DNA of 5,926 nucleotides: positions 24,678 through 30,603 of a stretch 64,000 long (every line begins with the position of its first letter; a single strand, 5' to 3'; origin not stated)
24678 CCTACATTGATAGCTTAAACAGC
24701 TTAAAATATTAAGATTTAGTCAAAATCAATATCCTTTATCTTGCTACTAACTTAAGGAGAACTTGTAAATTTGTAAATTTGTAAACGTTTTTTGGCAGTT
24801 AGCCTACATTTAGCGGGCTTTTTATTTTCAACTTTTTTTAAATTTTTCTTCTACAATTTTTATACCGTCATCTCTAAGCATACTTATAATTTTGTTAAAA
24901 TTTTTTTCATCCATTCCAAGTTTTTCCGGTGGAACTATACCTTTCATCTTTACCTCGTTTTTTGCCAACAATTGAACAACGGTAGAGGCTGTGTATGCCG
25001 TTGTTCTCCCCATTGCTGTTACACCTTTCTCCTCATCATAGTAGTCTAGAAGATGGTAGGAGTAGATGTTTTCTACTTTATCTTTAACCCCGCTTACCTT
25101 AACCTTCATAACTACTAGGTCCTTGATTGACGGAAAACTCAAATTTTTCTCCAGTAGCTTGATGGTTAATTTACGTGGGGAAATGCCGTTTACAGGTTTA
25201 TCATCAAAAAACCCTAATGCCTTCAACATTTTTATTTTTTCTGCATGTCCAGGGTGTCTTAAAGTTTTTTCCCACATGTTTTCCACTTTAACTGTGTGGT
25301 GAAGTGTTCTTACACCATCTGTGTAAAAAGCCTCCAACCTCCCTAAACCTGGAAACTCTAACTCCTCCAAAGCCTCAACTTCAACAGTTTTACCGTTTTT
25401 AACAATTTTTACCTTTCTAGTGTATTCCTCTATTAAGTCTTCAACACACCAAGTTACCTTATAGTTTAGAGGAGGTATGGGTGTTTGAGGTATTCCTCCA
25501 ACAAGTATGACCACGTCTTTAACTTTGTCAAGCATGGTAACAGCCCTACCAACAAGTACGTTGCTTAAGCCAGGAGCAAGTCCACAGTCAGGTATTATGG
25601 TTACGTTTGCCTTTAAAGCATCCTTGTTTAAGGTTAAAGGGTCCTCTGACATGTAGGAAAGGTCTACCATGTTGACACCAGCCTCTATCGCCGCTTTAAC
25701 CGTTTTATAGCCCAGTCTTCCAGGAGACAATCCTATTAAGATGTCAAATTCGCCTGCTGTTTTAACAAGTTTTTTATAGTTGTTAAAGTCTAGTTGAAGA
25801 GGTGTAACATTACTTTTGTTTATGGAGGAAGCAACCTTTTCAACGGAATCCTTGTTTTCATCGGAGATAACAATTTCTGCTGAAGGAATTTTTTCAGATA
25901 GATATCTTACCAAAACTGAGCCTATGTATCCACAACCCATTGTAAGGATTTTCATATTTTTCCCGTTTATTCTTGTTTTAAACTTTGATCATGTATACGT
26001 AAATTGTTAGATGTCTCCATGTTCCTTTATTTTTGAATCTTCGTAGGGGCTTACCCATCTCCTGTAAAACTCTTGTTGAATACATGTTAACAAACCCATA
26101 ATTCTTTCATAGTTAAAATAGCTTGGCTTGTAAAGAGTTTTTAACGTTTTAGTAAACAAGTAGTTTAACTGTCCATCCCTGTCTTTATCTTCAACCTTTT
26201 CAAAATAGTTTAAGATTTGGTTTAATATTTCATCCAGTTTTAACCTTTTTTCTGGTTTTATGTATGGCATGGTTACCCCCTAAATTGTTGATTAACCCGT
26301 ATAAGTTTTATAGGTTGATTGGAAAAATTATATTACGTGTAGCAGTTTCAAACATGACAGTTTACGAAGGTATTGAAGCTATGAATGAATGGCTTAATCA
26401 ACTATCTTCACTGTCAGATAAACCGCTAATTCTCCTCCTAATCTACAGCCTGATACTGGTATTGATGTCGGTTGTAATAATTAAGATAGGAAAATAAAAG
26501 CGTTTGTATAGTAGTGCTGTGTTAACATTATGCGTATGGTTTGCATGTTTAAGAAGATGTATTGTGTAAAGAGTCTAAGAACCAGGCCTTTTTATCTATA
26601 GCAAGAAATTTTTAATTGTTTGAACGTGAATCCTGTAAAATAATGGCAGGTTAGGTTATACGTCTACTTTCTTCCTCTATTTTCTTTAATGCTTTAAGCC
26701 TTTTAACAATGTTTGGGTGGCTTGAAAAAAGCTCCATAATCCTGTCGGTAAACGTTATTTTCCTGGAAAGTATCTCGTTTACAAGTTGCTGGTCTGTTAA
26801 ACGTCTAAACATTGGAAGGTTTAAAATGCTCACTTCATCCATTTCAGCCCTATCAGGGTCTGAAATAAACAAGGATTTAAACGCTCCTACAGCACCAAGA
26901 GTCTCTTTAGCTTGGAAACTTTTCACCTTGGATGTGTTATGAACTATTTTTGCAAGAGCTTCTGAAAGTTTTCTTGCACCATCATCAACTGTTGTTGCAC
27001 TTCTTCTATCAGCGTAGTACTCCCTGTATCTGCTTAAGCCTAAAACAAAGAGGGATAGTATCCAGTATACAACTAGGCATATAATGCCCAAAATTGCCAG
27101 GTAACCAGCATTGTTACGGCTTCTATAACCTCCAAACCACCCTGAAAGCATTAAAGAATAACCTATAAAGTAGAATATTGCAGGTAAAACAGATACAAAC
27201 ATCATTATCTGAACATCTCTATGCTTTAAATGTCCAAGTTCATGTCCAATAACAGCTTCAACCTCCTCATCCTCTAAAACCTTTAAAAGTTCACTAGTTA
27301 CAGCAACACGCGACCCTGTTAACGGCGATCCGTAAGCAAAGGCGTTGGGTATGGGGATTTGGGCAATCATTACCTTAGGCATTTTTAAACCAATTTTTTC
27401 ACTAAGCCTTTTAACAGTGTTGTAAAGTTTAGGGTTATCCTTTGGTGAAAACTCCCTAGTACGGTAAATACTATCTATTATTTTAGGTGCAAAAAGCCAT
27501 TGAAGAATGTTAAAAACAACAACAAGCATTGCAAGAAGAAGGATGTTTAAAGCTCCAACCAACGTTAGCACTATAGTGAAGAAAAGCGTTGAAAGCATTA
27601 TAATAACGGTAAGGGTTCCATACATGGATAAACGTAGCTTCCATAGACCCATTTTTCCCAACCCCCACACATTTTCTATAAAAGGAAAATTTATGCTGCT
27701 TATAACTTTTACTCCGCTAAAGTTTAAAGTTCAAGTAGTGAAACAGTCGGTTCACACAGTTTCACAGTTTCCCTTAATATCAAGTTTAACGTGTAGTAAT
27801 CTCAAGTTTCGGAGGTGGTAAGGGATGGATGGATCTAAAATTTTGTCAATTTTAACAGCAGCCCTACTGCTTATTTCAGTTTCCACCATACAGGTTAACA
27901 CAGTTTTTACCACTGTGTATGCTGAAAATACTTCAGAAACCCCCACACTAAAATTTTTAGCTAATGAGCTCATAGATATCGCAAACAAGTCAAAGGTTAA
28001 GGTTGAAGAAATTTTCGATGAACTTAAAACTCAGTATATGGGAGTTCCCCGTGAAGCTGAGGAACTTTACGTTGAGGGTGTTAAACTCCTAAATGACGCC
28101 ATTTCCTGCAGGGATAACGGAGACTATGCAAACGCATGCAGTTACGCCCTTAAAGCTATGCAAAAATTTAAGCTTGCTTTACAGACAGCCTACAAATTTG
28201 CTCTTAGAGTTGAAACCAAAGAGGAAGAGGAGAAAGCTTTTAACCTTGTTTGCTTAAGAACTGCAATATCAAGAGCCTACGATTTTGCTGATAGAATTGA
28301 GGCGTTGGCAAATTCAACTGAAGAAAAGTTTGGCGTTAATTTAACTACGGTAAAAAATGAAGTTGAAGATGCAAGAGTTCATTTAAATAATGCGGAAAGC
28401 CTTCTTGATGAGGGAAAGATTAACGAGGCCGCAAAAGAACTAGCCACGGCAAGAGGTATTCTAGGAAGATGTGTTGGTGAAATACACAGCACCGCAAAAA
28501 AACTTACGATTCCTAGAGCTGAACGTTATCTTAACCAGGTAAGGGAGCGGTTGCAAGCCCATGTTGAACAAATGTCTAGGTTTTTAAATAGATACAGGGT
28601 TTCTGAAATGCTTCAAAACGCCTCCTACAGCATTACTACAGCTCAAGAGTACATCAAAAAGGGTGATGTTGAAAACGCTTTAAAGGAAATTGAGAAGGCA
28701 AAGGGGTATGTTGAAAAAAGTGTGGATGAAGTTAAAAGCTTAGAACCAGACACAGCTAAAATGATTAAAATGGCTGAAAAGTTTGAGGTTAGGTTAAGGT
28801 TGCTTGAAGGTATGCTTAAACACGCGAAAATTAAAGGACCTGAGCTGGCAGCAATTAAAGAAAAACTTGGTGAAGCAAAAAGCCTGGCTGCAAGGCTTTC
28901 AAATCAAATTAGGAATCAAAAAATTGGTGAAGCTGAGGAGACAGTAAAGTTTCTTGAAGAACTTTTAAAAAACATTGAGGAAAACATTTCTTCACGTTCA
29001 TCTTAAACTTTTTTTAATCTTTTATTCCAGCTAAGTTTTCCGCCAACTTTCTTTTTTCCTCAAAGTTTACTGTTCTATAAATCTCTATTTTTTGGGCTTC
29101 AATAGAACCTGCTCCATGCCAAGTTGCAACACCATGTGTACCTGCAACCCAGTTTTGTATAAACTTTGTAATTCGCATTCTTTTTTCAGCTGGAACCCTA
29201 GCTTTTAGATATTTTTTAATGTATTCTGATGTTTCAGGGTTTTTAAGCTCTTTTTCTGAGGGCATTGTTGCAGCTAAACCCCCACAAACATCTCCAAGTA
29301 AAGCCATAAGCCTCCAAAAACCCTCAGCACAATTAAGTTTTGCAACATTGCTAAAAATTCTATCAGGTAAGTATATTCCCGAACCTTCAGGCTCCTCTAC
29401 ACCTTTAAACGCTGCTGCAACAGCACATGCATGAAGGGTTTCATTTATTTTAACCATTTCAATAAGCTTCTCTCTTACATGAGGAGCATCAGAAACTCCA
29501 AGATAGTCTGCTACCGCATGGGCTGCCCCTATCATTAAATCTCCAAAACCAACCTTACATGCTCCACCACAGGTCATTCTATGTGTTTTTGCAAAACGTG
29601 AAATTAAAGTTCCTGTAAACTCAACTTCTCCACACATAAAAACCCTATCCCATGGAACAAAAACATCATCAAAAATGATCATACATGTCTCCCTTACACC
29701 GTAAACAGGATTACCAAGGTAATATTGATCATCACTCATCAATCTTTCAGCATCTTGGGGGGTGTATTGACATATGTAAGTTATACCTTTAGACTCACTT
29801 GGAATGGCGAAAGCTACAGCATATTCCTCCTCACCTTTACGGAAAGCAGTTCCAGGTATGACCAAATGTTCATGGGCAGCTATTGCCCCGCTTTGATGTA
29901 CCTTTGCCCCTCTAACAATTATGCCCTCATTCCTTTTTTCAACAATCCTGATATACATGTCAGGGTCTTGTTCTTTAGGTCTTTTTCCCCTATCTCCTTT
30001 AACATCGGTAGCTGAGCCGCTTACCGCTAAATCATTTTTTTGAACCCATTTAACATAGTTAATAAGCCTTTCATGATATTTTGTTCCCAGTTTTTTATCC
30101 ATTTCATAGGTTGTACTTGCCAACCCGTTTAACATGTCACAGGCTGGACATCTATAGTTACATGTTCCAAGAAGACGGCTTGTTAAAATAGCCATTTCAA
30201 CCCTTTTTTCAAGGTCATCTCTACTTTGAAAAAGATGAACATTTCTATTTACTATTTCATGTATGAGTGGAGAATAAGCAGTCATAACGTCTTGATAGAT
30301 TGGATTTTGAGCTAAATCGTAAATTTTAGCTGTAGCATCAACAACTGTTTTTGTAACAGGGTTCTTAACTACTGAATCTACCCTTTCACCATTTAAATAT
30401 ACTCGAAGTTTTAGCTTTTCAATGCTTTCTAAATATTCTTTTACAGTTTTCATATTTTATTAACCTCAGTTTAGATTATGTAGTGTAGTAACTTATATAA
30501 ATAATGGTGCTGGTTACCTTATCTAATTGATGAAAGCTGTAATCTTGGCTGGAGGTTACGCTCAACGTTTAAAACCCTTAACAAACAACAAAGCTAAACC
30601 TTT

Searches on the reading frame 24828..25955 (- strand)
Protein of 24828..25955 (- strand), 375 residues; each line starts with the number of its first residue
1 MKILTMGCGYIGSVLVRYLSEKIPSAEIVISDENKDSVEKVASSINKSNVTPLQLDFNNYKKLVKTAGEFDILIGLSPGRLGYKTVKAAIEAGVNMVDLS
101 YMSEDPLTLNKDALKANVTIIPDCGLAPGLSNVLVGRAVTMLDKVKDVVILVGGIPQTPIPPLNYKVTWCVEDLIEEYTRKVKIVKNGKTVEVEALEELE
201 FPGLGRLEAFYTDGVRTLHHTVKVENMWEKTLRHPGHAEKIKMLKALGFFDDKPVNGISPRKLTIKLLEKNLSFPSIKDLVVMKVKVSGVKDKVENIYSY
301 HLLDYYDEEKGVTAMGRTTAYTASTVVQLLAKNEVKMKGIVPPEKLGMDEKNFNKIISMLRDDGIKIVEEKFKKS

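Call 59: search_protein_families(library=pfam, proteins=[window:24828-25955:-], max_evalue=0.00001)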
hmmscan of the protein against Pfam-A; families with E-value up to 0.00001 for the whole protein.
window:24828-25955:- (375 aa): 3 families
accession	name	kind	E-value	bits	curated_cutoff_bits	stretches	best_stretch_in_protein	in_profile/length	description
PF16653.10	Sacchrp_dh_C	-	1.1e-44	154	31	1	125-365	1-265/265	Saccharopine dehydrogenase C-terminal domain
PF03435.24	Sacchrp_dh_NADP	-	5.7e-22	78.9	25.1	1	3-121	1-129/129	Saccharopine dehydrogenase NADP binding domain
PF01408.29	GFO_IDH_MocA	-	1.8e-06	29.1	24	1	2-119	2-107/120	Oxidoreductase family, NAD-binding Rossmann fold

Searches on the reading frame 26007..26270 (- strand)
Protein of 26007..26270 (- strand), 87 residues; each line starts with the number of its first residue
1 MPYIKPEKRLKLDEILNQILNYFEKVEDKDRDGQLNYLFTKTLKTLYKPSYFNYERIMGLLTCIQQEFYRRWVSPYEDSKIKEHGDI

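Call 87: search_protein_families(library=pfam, proteins=[window:26007-26270:-], max_evalue=0.00001)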
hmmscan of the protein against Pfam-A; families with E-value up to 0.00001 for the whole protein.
window:26007-26270:- (87 aa): 1 family
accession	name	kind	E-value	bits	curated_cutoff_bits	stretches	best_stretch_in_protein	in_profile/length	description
PF21840.1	DUF6899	-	1e-24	87.4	27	1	1-87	1-85/85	Domain of unknown function (DUF6899)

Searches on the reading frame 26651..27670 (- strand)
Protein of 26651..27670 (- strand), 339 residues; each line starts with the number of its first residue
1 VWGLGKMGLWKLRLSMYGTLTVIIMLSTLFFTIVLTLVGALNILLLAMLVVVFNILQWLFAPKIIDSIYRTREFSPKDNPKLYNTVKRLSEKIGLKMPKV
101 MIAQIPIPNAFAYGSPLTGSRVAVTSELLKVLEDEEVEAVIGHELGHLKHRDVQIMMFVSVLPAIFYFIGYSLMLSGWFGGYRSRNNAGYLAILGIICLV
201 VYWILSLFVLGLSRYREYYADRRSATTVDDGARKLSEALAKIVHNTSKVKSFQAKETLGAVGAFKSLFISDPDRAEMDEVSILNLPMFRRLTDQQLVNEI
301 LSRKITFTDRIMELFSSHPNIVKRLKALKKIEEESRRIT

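Call 59: search_protein_families(library=pfam, proteins=[window:26651-27670:-], max_evalue=0.00001)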
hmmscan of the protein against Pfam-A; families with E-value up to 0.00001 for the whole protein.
window:26651-27670:- (339 aa): 2 families
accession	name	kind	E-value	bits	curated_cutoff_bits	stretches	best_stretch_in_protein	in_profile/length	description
PF01435.24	Peptidase_M48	-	2.1e-39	135.7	20.3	1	76-331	1-185/186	Peptidase family M48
PF05569.17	Peptidase_M56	-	3.3e-09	36.8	31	1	43-168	101-224/296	BlaR1 peptidase M56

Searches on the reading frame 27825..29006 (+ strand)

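Call 59: search_protein_families(library=pfam, proteins=[window:27825-29006:+], max_evalue=0.00001)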
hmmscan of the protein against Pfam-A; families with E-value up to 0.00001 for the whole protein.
window:27825-29006:+ (393 aa): 3 families
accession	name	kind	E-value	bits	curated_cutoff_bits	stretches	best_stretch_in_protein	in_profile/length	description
PF22360.1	SbsC_spectrin-like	-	4.1e-07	31.1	26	0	183-214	6-37/62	SbsC,spectrin-like repeat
PF14276.11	DUF4363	-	2.4e-06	27.9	27.5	0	241-297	38-94/107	Domain of unknown function (DUF4363)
PF22888.1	FIMAH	-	3.2e-06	28.1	24.8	0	266-300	25-59/81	FIMAH domain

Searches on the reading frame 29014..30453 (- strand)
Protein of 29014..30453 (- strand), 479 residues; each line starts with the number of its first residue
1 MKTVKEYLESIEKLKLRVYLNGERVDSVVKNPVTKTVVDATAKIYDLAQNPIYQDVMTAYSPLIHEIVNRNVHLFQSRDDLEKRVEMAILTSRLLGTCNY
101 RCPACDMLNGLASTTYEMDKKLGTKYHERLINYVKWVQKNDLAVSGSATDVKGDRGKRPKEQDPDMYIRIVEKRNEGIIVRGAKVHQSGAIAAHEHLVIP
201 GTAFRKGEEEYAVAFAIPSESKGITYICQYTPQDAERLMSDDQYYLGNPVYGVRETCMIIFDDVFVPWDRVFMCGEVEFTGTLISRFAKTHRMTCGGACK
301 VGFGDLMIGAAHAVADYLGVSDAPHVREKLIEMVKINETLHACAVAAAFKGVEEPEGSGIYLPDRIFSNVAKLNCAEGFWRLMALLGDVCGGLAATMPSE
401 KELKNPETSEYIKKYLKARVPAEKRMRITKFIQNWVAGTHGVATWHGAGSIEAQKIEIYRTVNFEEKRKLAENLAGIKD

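Call 59: search_protein_families(library=pfam, proteins=[window:29014-30453:-], max_evalue=0.00001)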
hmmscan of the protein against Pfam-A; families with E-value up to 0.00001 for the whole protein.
window:29014-30453:- (479 aa): 2 families
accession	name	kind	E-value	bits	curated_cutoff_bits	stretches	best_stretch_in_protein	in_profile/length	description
PF11794.13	HpaB_N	-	7.8e-88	295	35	1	3-273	1-270/270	4-hydroxyphenylacetate 3-hydroxylase N terminal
PF03241.18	HpaB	-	1e-60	204.8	25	1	281-476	2-202/202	4-hydroxyphenylacetate 3-hydroxylase C terminal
